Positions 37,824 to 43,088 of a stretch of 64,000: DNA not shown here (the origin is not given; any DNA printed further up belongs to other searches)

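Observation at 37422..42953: Giant secreted NHL-propeller/FN3/TPR/transglutaminase-like protein, coupled to a small secreted partner, occupying the slot where lpxB-rnhB normally follow lpxA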

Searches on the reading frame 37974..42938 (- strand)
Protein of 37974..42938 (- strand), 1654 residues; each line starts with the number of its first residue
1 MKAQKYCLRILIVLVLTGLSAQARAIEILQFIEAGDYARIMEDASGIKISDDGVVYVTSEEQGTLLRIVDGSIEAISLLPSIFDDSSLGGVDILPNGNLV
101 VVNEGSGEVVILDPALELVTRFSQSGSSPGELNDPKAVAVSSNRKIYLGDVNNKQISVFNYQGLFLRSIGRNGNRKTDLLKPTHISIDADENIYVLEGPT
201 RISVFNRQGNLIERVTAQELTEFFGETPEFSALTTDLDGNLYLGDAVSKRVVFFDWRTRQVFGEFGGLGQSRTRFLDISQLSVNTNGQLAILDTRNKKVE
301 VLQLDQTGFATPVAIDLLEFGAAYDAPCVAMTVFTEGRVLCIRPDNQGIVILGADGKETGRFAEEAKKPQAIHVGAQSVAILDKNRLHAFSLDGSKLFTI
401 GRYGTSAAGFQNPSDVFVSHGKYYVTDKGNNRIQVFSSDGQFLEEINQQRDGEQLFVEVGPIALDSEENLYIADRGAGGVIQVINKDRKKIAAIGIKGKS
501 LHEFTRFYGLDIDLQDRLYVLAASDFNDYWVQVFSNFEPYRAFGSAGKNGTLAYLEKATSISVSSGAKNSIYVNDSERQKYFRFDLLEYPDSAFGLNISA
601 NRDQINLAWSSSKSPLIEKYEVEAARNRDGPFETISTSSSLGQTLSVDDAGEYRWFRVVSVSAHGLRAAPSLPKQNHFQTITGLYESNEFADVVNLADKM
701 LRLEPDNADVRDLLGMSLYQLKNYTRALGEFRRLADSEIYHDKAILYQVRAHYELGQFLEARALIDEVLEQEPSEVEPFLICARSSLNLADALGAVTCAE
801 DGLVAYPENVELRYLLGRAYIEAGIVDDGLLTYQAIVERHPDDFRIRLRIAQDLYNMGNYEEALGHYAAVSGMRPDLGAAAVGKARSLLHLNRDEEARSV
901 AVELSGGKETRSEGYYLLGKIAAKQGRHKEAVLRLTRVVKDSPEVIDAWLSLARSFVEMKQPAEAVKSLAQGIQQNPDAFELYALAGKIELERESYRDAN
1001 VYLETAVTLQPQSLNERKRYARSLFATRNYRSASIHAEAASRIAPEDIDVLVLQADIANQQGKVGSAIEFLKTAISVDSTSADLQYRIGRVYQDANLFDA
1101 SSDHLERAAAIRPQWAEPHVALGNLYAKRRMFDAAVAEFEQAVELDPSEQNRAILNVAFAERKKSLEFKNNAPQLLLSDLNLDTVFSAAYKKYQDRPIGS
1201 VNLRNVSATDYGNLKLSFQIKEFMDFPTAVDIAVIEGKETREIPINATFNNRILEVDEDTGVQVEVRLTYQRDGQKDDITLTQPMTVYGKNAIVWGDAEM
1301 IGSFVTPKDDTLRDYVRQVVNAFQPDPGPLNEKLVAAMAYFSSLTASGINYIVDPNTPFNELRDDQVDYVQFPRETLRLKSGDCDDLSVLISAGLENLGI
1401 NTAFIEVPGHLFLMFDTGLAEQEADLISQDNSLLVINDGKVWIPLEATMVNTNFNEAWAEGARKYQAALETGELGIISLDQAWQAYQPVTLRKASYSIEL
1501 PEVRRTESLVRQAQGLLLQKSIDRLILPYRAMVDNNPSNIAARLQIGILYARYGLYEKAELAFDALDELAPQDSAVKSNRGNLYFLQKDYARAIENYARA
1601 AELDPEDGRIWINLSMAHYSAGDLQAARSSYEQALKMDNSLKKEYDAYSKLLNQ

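Call 6: search_protein_families(library=pfam, proteins=[window:37974-42938:-], max_evalue=0.1)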
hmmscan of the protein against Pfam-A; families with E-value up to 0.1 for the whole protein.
window:37974-42938:- (1654 aa): 38 families (the best 25 are shown)
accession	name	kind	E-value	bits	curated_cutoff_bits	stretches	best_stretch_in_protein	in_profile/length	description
PF14559.12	TPR_19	-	1.5e-48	163.4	25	9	923-988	2-67/68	Tetratricopeptide repeat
PF13432.12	TPR_16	-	9.5e-41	138.3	32.7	7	1580-1638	3-61/65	Tetratricopeptide repeat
PF07719.23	TPR_2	-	1.3e-39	131.4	27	3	1578-1607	5-34/34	Tetratricopeptide repeat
PF00515.34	TPR_1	-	1.7e-32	110.3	27.8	2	1578-1607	5-34/34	Tetratricopeptide repeat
PF13428.12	TPR_14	-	3.4e-30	101.9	23.5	5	1580-1614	7-41/44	Tetratricopeptide repeat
PF13181.12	TPR_8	-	3.1e-29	99.1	25.7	3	1609-1639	2-32/34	Tetratricopeptide repeat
PF13414.12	TPR_11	-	2.8e-27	94.6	26.8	2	1581-1619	1-39/42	TPR repeat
PF13424.12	TPR_12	-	5.2e-22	78.3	30.1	2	1576-1639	5-76/77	Tetratricopeptide repeat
PF12895.13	ANAPC3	-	5.7e-22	78.2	27.2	3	689-767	4-81/82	Anaphase-promoting complex, cyclosome, subunit 3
PF13431.12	TPR_17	-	4.3e-21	73.8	24.4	0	1597-1628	2-33/34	Tetratricopeptide repeat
PF23914.1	TPR_CcmH_CycH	-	1.6e-19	70.7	42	2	1508-1637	18-150/158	Cytochrome c-type biogenesis protein H TPR domain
PF13174.12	TPR_6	-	7.3e-19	67.5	26.3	1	813-842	3-32/33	Tetratricopeptide repeat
PF17170.10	DUF5128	-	7.6e-15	55.3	22.9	2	142-209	52-121/321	6-bladed beta-propeller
PF13371.12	TPR_9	-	8.4e-15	55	35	2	1582-1638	3-59/73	Tetratricopeptide repeat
PF01436.27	NHL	-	4.8e-14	52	20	2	410-436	1-28/28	NHL repeat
PF13176.12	TPR_7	-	2.5e-08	33.8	27.9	0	1120-1152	3-35/36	Tetratricopeptide repeat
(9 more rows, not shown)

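Call 10: search_protein_families(library=ncbifam, proteins=[window:37974-42938:-], max_evalue=0.1)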
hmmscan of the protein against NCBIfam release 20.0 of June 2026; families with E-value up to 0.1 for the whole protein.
window:37974-42938:- (1654 aa): 38 families (the best 25 are shown)
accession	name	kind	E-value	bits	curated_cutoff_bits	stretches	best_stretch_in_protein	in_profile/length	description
TIGR02917.1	PEP_TPR_lipo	equivalog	3.3e-49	167.6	312.2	4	925-1163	410-647/899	XrtA/PEP-CTERM system TPR-repeat protein PrsT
NF040959.1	MamA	equivalog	2.4e-45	154.5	200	4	910-1049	35-174/204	magnetosome protein MamA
NF035926.1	scyF_NHL_VPEP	equivalog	4.2e-40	138.1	350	4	89-213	155-281/376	scytonemin biosynthesis PEP-CTERM protein ScyF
TIGR02552.1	LcrH_SycD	equivalog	1.8e-21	76.3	104.8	4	1554-1649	32-126/136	SycD/LcrH family type III secretion system chaperone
NF033920.0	C39_PA2778_fam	equivalog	5.3e-20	71.9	150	3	1557-1637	173-253/255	PA2778 family cysteine peptidase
TIGR02521.1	type_IV_pilW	equivalog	6e-20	71.8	154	4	1540-1645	31-135/234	type IV pilus biogenesis/stability protein PilW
NF052415.1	T3SS_chap_SctY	equivalog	3.9e-18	65.9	70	3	1547-1637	13-106/106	type III secretion apparatus assembly chaperone SctY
NF047371.1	FlcA_CTERM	equivalog_domain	7e-18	64.4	300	2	925-1164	326-554/646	periplasmic flagellar collar protein FlcA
NF047507.1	TPR_BatC_Lepto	exception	1.1e-15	57.7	175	2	1569-1641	21-94/214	TPR repeat-containing protein BatC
TIGR02795.1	tol_pal_ybgF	equivalog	7.9e-15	55.5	90.1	1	911-979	38-109/119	tol-pal system protein YbgF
TIGR00990.1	3a0801s09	subfamily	1.3e-14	53.8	757.25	2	908-1175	327-601/615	mitochondrial import receptor subunit TOM70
NF033762.1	social_mot_Tgl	equivalog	1.4e-14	54.1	225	2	1058-1144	41-128/252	social motility TPR repeat lipoprotein Tgl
NF033758.1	gliding_GltE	equivalog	1.4e-13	50.6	225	2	912-1150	86-324/411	adventurous gliding motility TPR repeat lipoprotein GltE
NF008757.0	PRK11788.1-5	equivalog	2.4e-12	46.7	363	2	810-1014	107-316/388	lipopolysaccharide assembly protein LapB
TIGR03939.1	PGA_TPR_OMP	equivalog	1.1e-11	43.7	366.65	3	851-970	93-212/800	poly-beta-1,6 N-acetyl-D-glucosamine export porin PgaA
NF058533.1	antiphage_ProA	equivalog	2.7e-11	41.6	1500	1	1197-1498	11-321/1903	anti-phage protein ProA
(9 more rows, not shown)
